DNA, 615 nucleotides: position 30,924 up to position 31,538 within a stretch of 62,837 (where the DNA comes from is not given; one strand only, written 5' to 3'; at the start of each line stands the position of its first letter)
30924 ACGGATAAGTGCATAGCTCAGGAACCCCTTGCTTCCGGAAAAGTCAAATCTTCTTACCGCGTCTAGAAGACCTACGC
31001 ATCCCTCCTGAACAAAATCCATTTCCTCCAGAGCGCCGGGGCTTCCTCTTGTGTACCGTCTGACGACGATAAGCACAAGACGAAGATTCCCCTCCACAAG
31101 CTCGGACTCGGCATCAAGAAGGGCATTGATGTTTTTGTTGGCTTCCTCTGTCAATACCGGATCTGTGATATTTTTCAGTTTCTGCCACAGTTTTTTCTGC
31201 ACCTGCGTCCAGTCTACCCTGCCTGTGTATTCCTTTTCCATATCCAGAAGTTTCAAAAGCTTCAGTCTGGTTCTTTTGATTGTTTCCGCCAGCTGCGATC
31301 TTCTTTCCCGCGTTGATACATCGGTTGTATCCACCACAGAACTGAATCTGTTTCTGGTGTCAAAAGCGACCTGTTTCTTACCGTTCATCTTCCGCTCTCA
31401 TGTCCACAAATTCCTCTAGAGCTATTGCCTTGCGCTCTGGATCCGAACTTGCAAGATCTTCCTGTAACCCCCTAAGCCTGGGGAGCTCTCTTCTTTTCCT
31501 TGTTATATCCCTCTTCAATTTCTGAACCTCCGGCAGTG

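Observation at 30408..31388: Sigma factor in the dnaG-rpoD slot lacks the promoter-melting tryptophans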

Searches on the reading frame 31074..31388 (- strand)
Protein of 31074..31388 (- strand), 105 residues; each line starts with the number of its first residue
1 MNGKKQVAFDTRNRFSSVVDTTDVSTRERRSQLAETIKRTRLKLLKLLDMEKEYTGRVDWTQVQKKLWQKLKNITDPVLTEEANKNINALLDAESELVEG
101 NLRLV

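Call 60: search_protein_families(library=pfam, proteins=[window:31074-31388:-], max_evalue=10)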
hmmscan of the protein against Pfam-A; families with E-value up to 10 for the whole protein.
seq(105 aa): 0 families
